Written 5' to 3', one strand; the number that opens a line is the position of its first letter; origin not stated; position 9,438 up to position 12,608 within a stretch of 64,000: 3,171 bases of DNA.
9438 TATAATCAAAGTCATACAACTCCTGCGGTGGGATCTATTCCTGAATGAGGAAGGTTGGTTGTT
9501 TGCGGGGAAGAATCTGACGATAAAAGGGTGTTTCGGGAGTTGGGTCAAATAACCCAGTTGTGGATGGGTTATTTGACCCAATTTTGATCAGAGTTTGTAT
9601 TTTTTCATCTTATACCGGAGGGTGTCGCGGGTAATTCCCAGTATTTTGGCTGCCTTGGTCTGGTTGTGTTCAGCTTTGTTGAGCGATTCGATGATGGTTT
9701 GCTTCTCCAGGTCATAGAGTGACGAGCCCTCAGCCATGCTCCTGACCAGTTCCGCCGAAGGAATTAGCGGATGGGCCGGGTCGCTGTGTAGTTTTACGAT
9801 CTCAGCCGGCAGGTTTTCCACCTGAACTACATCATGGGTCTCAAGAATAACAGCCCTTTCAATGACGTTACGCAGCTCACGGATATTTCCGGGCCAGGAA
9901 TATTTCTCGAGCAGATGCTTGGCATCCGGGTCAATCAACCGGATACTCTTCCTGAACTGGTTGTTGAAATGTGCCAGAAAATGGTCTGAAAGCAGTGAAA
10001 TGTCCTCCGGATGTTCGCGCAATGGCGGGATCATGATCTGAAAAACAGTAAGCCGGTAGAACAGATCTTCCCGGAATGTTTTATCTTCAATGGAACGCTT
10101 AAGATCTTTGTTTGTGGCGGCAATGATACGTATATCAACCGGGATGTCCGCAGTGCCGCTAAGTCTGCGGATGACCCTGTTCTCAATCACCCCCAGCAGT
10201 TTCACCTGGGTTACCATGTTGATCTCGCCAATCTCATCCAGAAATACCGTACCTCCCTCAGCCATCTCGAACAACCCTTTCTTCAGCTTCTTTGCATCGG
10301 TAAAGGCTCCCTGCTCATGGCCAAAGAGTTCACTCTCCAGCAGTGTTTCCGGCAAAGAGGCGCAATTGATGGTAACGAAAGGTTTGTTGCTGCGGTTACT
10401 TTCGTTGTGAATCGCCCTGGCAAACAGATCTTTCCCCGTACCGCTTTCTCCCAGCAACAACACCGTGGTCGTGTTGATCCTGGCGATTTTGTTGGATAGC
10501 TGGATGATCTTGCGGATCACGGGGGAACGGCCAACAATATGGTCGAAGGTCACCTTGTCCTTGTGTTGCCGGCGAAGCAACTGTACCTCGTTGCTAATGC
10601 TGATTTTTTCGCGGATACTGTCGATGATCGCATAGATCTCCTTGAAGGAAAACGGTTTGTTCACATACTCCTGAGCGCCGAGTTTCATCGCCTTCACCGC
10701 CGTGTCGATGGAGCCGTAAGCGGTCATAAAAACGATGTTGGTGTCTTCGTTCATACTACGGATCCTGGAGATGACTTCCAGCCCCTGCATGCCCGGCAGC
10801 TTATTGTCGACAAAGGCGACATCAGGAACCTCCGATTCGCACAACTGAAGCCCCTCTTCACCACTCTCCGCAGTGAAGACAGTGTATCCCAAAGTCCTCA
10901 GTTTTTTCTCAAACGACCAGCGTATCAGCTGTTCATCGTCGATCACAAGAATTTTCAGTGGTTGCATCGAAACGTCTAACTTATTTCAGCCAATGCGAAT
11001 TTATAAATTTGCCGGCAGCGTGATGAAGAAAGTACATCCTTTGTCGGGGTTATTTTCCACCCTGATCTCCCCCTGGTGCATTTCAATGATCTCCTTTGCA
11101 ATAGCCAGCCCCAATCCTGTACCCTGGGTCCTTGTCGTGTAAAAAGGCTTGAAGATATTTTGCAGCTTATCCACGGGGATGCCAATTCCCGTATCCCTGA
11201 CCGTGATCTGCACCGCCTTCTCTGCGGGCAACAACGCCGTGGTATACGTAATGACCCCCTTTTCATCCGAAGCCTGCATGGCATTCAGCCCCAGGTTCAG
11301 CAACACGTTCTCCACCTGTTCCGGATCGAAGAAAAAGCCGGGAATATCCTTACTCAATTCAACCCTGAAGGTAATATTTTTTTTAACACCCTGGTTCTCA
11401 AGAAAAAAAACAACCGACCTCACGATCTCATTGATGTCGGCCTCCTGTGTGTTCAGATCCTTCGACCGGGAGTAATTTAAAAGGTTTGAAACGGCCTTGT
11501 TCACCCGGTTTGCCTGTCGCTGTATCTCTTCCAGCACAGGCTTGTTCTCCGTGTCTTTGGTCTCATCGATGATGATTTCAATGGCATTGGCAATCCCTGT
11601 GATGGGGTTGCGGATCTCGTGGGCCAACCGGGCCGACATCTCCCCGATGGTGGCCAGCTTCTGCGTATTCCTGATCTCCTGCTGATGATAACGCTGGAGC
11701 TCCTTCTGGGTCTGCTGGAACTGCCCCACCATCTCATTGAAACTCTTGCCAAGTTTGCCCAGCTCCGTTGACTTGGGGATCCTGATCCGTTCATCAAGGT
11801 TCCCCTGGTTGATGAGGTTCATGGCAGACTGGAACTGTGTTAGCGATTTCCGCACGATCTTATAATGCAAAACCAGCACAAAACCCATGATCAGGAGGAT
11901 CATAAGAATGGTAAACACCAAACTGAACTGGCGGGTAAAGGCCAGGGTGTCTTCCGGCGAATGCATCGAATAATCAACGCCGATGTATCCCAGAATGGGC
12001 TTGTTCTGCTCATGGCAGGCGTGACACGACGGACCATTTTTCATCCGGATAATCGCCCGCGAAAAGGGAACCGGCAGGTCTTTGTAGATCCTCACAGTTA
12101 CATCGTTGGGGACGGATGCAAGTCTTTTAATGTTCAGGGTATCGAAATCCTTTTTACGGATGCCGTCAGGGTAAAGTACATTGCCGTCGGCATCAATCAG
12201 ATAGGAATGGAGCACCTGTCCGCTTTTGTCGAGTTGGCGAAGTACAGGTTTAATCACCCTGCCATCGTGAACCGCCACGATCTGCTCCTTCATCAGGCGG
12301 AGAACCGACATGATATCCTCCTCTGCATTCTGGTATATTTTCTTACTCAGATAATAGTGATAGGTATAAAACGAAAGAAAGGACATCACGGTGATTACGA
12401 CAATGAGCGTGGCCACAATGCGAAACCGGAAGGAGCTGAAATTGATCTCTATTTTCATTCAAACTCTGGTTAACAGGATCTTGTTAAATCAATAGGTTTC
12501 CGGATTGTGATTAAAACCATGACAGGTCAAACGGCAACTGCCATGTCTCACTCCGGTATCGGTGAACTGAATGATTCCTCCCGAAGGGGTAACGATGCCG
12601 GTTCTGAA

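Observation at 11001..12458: Histidine kinase whose periplasmic loop carries a CXXCH haem-c motif, paired with a sigma-54 activator inside the cytochrome cluster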

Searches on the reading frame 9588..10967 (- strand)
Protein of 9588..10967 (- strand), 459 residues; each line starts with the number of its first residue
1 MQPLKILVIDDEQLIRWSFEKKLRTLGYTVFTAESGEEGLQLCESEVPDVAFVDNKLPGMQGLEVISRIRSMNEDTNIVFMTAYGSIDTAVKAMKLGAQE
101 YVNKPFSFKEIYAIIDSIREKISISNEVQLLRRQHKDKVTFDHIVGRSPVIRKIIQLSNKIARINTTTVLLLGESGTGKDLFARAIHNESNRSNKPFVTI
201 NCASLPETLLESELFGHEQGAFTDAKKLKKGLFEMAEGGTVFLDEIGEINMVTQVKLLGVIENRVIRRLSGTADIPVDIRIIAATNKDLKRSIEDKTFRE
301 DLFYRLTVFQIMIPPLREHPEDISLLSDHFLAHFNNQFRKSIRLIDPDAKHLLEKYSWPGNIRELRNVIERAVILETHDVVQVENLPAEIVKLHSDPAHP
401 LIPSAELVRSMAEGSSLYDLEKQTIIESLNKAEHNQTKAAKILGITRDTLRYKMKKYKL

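Call 6: search_protein_families(library=pfam, proteins=[window:9588-10967:-], max_evalue=0.01)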
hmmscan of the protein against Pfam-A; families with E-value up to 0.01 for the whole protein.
window:9588-10967:- (459 aa): 13 families
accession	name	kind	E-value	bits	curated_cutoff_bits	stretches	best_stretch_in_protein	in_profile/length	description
PF00158.32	Sigma54_activat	-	2.3e-66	223.1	20.2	1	144-311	1-167/168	Sigma-54 interaction domain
PF00072.30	Response_reg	-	4.7e-29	101.2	30.2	1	6-115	1-110/111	Response regulator receiver domain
PF25601.1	AAA_lid_14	-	2.7e-27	94.8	27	1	317-395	1-79/87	AAA+ ATPase lid domain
PF14532.12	Sigma54_activ_2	-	3.6e-21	76.3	25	1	145-316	1-138/138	Sigma-54 interaction domain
PF02954.25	HTH_8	-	1.6e-14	53.8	22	1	418-457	3-42/42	Bacterial regulatory protein, Fis family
PF07728.20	AAA_5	-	2.9e-10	40.8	22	1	169-287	2-123/139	AAA domain (dynein-related subfamily)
PF00004.35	AAA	-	1.9e-07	32.1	21.2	1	169-303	1-123/131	ATPase family associated with various cellular activities (AAA)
PF07724.20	AAA_2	-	7.1e-06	26.6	27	1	167-297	4-135/166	AAA domain (Cdc48 subfamily)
PF00493.29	MCM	-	2.4e-05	24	23.3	1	159-301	50-187/224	MCM P-loop domain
PF01078.27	Mg_chelatase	-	7.7e-05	22.6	20.3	0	226-287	95-158/207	Magnesium chelatase, subunit ChlI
PF13191.12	AAA_16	-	0.00011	23.2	32.6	1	144-211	2-75/167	AAA ATPase domain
PF20030.5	bpMoxR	-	0.00014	21.4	27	1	154-286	20-145/205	MoxR domain in the MoxR-vWA-beta-propeller ternary systems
PF05673.19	DUF815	-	0.0038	16.8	23.8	1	134-201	20-88/249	Protein of unknown function (DUF815)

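Call 83: search_protein_families(library=ncbifam, proteins=[window:9588-10967:-], max_evalue=0.001)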
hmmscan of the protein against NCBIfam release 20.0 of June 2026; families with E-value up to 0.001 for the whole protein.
window:9588-10967:- (459 aa): 124 families (the best 25 are shown)
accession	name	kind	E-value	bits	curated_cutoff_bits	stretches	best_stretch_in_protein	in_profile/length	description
NF008469.0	PRK11361.1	equivalog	2.5e-138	461.7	714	1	5-458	6-455/461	acetoacetate metabolism transcriptional regulator AtoC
TIGR01818.1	ntrC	equivalog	7e-120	400.9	558.6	1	6-456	1-462/463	nitrogen regulation protein NR(I)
TIGR02915.1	PEP_resp_reg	equivalog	2.8e-114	382.4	502.6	1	6-459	1-444/445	PEP-CTERM-box response regulator transcription factor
NF007689.0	PRK10365.1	equivalog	1.2e-109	367.1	760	1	4-454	6-439/441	sigma-54-dependent response regulator transcription factor ZraR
NF041552.1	TF_PrdR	equivalog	1.4e-109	367.1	795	1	127-458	250-577/577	sigma-54 dependent transcriptional regulator PrdR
TIGR01817.1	nifA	equivalog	1.4e-102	344.2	528.85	1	115-458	171-528/534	nif-specific transcriptional activator NifA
NF008176.1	PRK10923.1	equivalog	3.3e-99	332.6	620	1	1-456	1-465/469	nitrogen regulation protein NR(I)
NF051870.1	NAssimRespRegNtrX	equivalog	4.9e-99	332.2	600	1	5-456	3-449/452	nitrogen assimilation response regulator NtrX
NF011695.0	PRK15115.1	equivalog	1.9e-98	330.2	763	1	3-447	6-426/445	two-component system response regulator GlrR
NF050807.1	TransRegFlbDCaul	equivalog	2.8e-98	329.7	750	1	34-458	31-439/454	sigma-54-dependent transcriptional regulator FlbD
NF041946.1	LuxO_transreg_Vib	equivalog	1.2e-96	324.3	800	1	19-457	12-460/463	quorum-sensing sigma-54 dependent transcriptional regulator LuxO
NF038308.1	RNA_repair_RtcR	equivalog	2.5e-96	323.6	650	1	86-458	122-517/530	RNA repair transcriptional activator RtcR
NF049963.1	RespRegFlgRCampy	domain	1.7e-94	317.1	750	1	6-459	3-429/429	fla regulon two-component system response regulator FlgR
NF003451.0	PRK05022.1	equivalog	1.6e-90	304.3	476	1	132-456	180-507/512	nitric oxide reductase transcriptional regulator NorR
NF041906.1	V4R_TF_MobR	exception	2.7e-86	290.2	999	1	137-457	227-544/544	phenol degradation transcriptional regulator MobR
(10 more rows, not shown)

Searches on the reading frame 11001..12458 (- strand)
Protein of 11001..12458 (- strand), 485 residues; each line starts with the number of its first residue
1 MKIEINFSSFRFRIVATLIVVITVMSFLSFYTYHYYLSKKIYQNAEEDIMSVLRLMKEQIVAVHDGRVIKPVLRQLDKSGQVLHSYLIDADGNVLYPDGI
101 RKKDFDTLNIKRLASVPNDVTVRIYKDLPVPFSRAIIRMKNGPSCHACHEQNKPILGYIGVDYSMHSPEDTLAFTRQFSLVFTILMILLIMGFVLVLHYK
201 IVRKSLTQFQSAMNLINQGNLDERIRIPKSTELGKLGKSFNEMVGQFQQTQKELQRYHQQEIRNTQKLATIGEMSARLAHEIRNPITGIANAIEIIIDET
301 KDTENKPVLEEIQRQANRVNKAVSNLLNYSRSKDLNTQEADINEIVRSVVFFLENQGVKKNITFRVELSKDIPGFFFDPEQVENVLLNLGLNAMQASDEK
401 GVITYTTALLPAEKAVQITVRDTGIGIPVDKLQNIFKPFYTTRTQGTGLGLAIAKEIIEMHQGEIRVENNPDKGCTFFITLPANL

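Call 6: search_protein_families(library=pfam, proteins=[window:11001-12458:-], max_evalue=0.01)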
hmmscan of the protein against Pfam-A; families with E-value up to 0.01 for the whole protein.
window:11001-12458:- (485 aa): 3 families
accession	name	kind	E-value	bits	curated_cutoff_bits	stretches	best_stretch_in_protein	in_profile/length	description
PF02518.31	HATPase_c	-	4.4e-27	95.2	26.4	1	378-483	2-109/111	Histidine kinase-, DNA gyrase B-, and HSP90-like ATPase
PF00512.31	HisKA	-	2.9e-14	53.3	26.9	1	272-332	3-63/66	His Kinase A (phospho-acceptor) domain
PF00672.30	HAMP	-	8.2e-08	32.9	25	1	203-248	7-52/53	HAMP domain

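Call 19: predict_structure(protein=window:11001-12458:-)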
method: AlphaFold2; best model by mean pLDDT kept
length: 485 residues; sequences in the alignment: 1
mean_pLDDT: 41.7   pTM: 0.24
mean pLDDT of the five models: 41.7, 41.4, 40.2, 39.3, 37.0
residues with pLDDT >= 90: 0; 70-90: 15; 50-70: 94; < 50: 376
segments of 3 or more residues with pLDDT < 50: 1-7, 38-167, 222-224, 232-234, 261-485
pLDDT, mean of each block of 10 residues (from residue 1): 42 66 65 54 40 34 32 40 40 40 30 30 31 32 35 36 42 57 69 73 62 57 50 51 58 54 41 33 33 34 43 43 38 39 40 37 32 33 37 34 31 26 28 31 34 38 41 39 34
secondary structure, 60 per line:
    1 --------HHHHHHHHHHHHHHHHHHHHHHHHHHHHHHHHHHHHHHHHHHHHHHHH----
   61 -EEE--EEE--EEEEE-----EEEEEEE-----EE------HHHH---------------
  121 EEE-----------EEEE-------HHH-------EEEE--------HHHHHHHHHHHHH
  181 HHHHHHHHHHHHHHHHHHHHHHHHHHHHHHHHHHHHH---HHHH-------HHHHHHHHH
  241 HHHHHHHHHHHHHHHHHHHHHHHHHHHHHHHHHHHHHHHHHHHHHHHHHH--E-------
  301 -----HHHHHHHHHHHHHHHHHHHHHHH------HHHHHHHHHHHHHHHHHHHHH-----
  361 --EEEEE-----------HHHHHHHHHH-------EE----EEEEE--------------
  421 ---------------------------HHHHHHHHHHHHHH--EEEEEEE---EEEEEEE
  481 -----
elements in order: H9-56 E62-64 E67-69 E72-76 E82-88 H102-105 E121-123 E135-138 E156-159 H168-217 H221-224 H232-290 H306-328 H335-355 E363-367 H379-388 E402-406 H448-461 E464-470 E474-480

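Call 38: find_encoding_contigs(protein=window:11001-12458:-, flank=10000, max_places=4)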
Protein window:11001-12458:- (485 aa): 5 contigs read that carry it; 4 places shown.
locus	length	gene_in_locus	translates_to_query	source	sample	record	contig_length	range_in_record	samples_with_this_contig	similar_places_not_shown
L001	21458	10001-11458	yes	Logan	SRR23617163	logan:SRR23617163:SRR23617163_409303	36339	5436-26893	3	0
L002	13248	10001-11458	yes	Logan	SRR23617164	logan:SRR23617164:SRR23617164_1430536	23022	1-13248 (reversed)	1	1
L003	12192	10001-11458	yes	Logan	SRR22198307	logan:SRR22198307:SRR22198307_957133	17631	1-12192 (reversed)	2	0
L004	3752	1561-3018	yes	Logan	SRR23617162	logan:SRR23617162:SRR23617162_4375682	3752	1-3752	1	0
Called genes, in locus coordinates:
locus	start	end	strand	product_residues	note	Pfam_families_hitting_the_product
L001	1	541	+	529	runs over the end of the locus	PF00501:AMP-binding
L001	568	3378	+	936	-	PF00675:Peptidase_M16, PF05193:Peptidase_M16_C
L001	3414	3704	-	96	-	-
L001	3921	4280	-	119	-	PF01757:Acyl_transf_3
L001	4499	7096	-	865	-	PF05140:ResB, PF01578:Cytochrom_C_asm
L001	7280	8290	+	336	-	PF08450:SGL (faint), PF17170:DUF5128 (weak), PF15869:TolB_like (faint), PF25021:TEN_NHL (faint), PF17170:DUF5128 (weak), PF06739:SBBP (faint), PF17170:DUF5128, PF01436:NHL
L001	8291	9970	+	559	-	PF14522:Cytochrome_C7 (faint), PF14537:Cytochrom_c3_2 (faint), PF09699:Paired_CXXCH_1, PF22113:Mtrc-MtrF_II-IV_dom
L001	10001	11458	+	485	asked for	PF00672:HAMP (weak), PF00512:HisKA, PF02518:HATPase_c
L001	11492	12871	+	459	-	PF00072:Response_reg, PF00158:Sigma54_activat, PF14532:Sigma54_activ_2, PF00004:AAA (weak), PF07724:AAA_2 (weak), PF07728:AAA_5, PF25601:AAA_lid_14, PF02954:HTH_8, +1 more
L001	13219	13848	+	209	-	PF09699:Paired_CXXCH_1 (weak)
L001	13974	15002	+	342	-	PF01436:NHL (faint), PF17170:DUF5128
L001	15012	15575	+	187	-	PF14537:Cytochrom_c3_2 (faint), PF14522:Cytochrome_C7 (faint), PF09699:Paired_CXXCH_1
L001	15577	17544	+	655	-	-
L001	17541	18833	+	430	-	PF02085:Cytochrom_CIII (faint), PF14522:Cytochrome_C7 (faint), PF14537:Cytochrom_c3_2 (faint), PF22678:Cytochrom_c_NrfB-like (faint), PF09699:Paired_CXXCH_1, PF22113:Mtrc-MtrF_II-IV_dom (weak), PF09699:Paired_CXXCH_1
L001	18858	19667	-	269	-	-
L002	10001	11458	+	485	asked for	PF00672:HAMP (weak), PF00512:HisKA, PF02518:HATPase_c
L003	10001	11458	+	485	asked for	PF00672:HAMP (weak), PF00512:HisKA, PF02518:HATPase_c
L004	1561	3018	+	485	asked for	PF00672:HAMP (weak), PF00512:HisKA, PF02518:HATPase_c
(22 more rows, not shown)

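Call 52: list_cluster_members(proteins=[window:11001-12458:-, P0017, P0027, P0016, P0036, P0031, P0024, P0019, P0009, P0029])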
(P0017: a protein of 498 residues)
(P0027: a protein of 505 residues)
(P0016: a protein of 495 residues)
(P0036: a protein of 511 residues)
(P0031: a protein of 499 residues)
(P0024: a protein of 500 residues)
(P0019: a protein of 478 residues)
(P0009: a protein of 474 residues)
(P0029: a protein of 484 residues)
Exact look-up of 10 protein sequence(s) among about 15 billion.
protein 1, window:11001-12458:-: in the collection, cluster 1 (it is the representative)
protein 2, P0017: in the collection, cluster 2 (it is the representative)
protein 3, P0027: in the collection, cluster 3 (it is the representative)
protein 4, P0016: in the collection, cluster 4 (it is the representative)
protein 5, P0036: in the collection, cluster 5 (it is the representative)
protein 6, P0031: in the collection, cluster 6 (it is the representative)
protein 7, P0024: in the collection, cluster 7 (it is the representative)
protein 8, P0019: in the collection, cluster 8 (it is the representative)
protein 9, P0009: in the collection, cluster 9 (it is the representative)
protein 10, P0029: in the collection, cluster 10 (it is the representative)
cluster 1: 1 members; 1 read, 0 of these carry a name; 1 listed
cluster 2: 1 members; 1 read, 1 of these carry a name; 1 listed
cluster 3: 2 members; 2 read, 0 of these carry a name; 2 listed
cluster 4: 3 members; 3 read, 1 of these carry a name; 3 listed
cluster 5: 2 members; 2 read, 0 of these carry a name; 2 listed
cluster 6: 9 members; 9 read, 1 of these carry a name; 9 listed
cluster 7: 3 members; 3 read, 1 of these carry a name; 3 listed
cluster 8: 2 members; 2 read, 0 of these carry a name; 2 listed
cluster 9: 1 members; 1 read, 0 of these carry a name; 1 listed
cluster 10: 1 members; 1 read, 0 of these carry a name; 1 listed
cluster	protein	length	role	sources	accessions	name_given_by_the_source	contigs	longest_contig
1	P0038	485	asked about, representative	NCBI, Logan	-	-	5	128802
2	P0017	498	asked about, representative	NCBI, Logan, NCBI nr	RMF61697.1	MAG: HAMP domain-containing protein [Calditrichaeota bacterium] | MAG: HAMP domain-containing protein [Calditrichota bacterium]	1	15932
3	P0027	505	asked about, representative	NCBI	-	-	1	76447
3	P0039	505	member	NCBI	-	-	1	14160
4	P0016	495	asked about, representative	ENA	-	-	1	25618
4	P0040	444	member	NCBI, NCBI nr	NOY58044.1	MAG: HAMP domain-containing protein [Calditrichaeota bacterium] | HAMP domain-containing protein [Calditrichota bacterium]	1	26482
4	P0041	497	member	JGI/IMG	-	-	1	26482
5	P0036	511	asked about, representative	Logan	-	-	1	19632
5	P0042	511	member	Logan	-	-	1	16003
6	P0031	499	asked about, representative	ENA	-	-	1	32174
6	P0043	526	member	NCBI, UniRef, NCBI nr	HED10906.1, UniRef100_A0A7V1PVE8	MAG TPA: HAMP domain-containing sensor histidine kinase [Caldithrix abyssi] | histidine kinase n=1 Tax=Caldithrix abyssi TaxID=187145 RepID=A0A7V1PVE8_CALAY | HAMP domain-containing sensor histidine kinase [Caldithrix abyssi]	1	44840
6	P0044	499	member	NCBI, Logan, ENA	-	-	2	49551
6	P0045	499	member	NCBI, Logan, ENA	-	-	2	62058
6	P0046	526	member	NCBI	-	-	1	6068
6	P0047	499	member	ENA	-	-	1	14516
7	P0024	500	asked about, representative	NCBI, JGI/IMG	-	-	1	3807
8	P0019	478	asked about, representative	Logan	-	-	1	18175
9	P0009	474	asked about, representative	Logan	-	-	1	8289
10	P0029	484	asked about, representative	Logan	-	-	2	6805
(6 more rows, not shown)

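Call 83: search_protein_families(library=ncbifam, proteins=[window:11001-12458:-], max_evalue=0.001)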
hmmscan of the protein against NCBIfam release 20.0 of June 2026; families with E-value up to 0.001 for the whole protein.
window:11001-12458:- (485 aa): 87 families (the best 25 are shown)
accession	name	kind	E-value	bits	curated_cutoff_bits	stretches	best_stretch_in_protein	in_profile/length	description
NF008468.0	PRK11360.1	equivalog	1.4e-73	248.3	646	1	258-484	383-609/616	two-component system sensor histidine kinase AtoS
NF007688.0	PRK10364.1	equivalog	1.8e-56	191.9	479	1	249-484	218-452/460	two-component system sensor histidine kinase ZraS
NF040691.1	MtrAB_MtrB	equivalog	6.1e-44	150.9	450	1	163-483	174-492/507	MtrAB system histidine kinase MtrB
NF033092.0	HK_WalK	equivalog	7.8e-43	146.9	725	2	275-482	376-593/594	cell wall metabolism sensor histidine kinase WalK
NF010411.0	PRK13837.1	equivalog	1.6e-42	145.5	647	1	243-483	421-675/828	two-component system VirA-like sensor kinase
NF046044.1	PnpS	equivalog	2.7e-40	138.6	400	1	276-482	175-390/390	two-component system histidine kinase PnpS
NF053867.1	SprKinKinDBac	equivalog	4.9e-39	134.1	775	1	256-483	269-497/500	sporulation kinase KinD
NF006800.0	PRK09303.1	equivalog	5.3e-39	134.2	342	1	232-482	122-376/383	histidine kinase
TIGR02956.1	TMAO_torS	equivalog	4.1e-38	131.1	676.5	2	276-482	469-681/967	TMAO reductase system sensor histidine kinase/response regulator TorS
NF011874.0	PRK15347.1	equivalog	7.8e-36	123.5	852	1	178-483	299-614/921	two component system sensor kinase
NF041735.1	hist_kin_RppB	equivalog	2.5e-35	122.1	400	1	273-482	218-438/438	two-component system sensor histidine kinase RppB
NF008312.0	PRK11100.1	equivalog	1.7e-34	119.5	356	1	155-483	160-474/477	two-component system sensor histidine kinase CreC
NF038348.1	T2SS_HK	subfamily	1.5e-33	116.1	450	1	308-483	400-573/574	histidine kinase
NF047874.1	MASE3_PAS_HK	subfamily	2.1e-33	116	560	1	252-484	379-626/655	MASE3 domain-containing sensor histidine kinase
NF008318.0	PRK11107.1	equivalog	1.3e-32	112.8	890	1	14-483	15-518/920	two-component sensor histidine kinase BarA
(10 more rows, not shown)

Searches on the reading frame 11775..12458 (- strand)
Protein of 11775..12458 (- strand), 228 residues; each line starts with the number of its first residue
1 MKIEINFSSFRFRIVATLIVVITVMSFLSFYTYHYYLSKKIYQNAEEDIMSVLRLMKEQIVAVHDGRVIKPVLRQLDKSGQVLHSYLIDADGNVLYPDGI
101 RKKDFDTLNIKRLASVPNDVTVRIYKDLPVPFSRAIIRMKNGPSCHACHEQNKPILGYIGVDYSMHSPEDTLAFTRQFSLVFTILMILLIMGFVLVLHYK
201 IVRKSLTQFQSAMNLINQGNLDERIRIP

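Call 8: find_homologous_proteins(query=window:11775-12458:-, max_evalue=0.001)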
Query seq(228 aa) (228 aa): 2 proteins with E <= 0.001 among 168 candidates.
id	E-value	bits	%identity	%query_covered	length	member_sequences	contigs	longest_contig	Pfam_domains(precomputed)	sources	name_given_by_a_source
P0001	7.2e-62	227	64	65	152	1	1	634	-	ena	-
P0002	7.4e-25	106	73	31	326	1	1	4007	PF00672.31,PF02518.32,PF00512.32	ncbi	ncbi:MAG: ATP-binding protein, partial [Bacteroidota bacterium]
